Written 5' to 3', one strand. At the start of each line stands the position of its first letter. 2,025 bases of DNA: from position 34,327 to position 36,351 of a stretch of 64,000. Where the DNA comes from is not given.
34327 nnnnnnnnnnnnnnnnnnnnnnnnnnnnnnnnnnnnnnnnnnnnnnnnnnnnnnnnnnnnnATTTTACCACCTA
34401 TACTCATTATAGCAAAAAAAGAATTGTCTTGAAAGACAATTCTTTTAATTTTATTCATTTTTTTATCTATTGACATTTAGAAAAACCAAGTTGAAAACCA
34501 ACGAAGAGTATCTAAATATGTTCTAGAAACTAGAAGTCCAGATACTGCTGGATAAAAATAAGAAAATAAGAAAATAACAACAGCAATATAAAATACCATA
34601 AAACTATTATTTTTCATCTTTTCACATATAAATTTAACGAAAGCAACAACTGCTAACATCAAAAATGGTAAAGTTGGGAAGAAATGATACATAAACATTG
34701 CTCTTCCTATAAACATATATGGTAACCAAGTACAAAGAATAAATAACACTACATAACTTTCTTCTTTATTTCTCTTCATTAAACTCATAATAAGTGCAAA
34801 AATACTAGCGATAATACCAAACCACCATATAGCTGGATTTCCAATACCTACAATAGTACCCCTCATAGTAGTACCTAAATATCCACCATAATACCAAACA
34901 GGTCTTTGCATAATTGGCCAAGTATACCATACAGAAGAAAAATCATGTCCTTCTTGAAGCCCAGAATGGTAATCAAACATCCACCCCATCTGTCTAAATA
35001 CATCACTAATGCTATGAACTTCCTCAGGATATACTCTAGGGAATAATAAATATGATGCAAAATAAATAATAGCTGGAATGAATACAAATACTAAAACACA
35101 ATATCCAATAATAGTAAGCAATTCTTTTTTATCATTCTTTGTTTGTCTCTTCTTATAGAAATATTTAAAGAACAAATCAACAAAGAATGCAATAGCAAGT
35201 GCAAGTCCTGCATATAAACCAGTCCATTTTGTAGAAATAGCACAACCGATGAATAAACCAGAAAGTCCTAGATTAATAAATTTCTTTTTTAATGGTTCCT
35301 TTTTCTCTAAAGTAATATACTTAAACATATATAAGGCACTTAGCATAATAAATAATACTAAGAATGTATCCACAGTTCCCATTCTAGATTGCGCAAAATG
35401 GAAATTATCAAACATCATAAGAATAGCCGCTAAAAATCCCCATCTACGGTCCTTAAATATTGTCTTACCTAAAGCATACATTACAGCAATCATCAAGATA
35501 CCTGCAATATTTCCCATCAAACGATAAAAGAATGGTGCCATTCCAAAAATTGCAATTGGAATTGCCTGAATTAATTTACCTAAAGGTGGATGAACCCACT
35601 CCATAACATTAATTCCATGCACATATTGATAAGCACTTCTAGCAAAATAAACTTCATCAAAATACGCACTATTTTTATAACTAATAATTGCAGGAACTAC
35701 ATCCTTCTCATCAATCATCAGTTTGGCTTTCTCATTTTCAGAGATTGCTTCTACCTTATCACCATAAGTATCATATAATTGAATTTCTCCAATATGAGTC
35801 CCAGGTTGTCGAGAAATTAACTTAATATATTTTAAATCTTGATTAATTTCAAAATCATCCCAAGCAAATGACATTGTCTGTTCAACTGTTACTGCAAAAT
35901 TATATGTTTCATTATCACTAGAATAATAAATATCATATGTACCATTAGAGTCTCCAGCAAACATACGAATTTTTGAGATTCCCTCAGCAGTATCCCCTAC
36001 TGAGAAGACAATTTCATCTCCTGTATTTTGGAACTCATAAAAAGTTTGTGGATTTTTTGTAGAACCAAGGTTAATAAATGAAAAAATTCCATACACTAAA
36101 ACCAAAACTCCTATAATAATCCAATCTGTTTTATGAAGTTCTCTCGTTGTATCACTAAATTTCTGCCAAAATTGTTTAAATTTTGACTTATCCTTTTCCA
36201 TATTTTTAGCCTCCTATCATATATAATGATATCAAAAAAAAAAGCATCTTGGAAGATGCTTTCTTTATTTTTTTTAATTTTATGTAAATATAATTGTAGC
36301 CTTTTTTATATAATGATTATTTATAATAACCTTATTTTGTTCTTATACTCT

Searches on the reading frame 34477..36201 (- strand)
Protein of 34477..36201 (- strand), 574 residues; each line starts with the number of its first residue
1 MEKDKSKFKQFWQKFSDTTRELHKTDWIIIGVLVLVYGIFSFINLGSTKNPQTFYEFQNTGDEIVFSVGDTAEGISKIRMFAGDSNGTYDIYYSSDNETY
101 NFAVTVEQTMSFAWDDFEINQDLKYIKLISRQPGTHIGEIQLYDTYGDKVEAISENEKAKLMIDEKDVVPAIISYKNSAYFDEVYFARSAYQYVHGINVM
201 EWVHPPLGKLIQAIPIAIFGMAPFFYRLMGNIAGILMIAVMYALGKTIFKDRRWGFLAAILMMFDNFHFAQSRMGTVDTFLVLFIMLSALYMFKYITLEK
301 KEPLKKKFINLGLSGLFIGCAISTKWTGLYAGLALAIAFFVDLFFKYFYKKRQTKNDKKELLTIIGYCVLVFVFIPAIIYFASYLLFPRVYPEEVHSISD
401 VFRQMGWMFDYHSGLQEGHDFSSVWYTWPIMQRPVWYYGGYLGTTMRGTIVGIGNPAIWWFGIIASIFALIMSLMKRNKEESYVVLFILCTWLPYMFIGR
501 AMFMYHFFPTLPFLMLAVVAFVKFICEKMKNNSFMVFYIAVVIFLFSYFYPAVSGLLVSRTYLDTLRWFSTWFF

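Call 57: find_encoding_contigs(protein=window:34477-36201:-, flank=300, max_places=10)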
Protein window:34477-36201:- (574 aa): 22 contigs read that carry it; 10 places shown.
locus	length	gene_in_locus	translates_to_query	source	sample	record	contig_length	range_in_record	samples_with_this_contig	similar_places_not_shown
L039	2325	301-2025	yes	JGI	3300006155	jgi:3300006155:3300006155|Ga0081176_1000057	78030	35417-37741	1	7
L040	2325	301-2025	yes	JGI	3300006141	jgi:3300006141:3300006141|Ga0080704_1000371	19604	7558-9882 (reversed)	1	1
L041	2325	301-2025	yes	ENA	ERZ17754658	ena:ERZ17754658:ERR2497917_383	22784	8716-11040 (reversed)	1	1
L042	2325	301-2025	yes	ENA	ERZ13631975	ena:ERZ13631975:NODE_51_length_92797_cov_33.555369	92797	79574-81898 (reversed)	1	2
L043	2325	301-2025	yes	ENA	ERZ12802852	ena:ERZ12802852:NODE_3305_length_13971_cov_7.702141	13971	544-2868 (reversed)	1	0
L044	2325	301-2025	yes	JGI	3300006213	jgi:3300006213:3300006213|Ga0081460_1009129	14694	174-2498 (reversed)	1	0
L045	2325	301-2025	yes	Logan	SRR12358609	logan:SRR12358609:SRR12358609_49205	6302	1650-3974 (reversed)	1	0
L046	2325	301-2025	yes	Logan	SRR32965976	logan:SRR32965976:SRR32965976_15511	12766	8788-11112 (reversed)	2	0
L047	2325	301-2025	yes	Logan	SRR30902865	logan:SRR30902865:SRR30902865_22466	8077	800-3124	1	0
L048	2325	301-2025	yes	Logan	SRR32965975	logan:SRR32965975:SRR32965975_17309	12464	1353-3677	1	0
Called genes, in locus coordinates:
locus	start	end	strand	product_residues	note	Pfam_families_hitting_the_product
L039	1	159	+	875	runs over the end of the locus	PF01326:PPDK_N, PF00391:PEP-utilizers, PF02896:PEP-utilizers_C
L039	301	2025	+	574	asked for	PF02366:PMT, PF13231:PMT_2, PF16192:PMT_4TMC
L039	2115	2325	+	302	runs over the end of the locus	PF00294:PfkB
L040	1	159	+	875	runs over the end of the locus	PF01326:PPDK_N, PF00391:PEP-utilizers, PF02896:PEP-utilizers_C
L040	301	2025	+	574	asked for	PF02366:PMT, PF13231:PMT_2, PF16192:PMT_4TMC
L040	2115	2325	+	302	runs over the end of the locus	PF00294:PfkB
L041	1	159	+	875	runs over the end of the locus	PF01326:PPDK_N, PF00391:PEP-utilizers, PF02896:PEP-utilizers_C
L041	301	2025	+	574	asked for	PF02366:PMT, PF13231:PMT_2, PF16192:PMT_4TMC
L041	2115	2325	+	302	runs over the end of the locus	PF00294:PfkB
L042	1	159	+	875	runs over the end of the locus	PF01326:PPDK_N, PF00391:PEP-utilizers, PF02896:PEP-utilizers_C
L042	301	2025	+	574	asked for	PF02366:PMT, PF13231:PMT_2, PF16192:PMT_4TMC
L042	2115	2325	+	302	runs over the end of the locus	PF00294:PfkB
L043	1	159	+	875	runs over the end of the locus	PF01326:PPDK_N, PF00391:PEP-utilizers, PF02896:PEP-utilizers_C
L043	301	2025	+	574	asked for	PF02366:PMT, PF13231:PMT_2, PF16192:PMT_4TMC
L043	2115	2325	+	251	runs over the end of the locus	?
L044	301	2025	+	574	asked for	PF02366:PMT, PF13231:PMT_2, PF16192:PMT_4TMC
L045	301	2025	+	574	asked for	PF02366:PMT, PF13231:PMT_2, PF16192:PMT_4TMC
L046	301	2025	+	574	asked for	PF02366:PMT, PF13231:PMT_2, PF16192:PMT_4TMC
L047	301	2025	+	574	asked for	PF02366:PMT, PF13231:PMT_2, PF16192:PMT_4TMC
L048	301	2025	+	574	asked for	PF02366:PMT, PF13231:PMT_2, PF16192:PMT_4TMC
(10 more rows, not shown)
